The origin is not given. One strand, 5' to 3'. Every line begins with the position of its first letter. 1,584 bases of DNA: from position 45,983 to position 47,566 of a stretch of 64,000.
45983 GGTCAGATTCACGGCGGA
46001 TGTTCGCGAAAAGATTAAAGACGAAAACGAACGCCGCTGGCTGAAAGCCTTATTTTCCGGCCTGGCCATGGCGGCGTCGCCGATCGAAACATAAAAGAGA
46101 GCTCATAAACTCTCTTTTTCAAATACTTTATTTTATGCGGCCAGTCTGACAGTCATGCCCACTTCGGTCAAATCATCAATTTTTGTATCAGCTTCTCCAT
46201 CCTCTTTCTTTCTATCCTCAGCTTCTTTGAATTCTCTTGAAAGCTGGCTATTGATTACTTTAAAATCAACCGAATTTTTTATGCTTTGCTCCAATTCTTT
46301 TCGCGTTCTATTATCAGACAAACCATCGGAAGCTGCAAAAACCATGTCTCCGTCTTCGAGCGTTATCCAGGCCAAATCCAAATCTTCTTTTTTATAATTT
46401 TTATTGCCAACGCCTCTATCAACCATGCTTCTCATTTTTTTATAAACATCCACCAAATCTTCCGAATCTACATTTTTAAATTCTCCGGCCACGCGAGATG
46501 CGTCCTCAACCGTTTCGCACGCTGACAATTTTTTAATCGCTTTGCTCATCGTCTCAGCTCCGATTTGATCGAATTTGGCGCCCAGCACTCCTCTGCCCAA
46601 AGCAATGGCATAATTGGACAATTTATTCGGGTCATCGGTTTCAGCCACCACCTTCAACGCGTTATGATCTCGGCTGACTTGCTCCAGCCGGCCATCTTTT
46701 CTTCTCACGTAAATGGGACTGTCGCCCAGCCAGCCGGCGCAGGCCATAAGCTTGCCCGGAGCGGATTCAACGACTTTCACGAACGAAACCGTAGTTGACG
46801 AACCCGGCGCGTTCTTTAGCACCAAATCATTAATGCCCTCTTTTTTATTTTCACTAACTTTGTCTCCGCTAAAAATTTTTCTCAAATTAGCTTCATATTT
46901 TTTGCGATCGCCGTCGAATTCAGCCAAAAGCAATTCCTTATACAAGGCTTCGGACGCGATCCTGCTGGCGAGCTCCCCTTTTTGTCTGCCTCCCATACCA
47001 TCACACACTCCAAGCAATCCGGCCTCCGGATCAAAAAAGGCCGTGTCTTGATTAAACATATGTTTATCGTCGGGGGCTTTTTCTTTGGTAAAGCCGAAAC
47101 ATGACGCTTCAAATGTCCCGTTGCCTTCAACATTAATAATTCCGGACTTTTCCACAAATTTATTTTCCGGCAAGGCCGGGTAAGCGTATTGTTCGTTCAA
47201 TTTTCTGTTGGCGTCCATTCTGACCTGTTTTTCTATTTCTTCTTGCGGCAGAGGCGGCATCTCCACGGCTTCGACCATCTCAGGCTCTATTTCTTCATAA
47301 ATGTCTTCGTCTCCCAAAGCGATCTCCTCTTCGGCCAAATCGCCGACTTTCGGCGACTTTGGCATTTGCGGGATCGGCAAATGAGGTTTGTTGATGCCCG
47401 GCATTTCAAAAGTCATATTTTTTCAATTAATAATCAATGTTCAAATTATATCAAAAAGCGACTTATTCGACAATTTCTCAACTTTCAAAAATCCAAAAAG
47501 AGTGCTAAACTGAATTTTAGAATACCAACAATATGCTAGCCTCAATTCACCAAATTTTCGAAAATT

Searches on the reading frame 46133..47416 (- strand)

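Call 64: search_protein_families(library=pfam, proteins=[window:46133-47416:-], max_evalue=0.01)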
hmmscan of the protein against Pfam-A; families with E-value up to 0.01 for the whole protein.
window:46133-47416:- (427 aa): 2 families
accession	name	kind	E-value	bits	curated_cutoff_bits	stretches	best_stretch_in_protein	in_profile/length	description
PF13672.11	PP2C_2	-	1.5e-08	34.9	24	1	120-373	10-182/209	Protein phosphatase 2C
PF00481.26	PP2C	-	1.3e-05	25.5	20.3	1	129-253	31-142/255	Protein phosphatase 2C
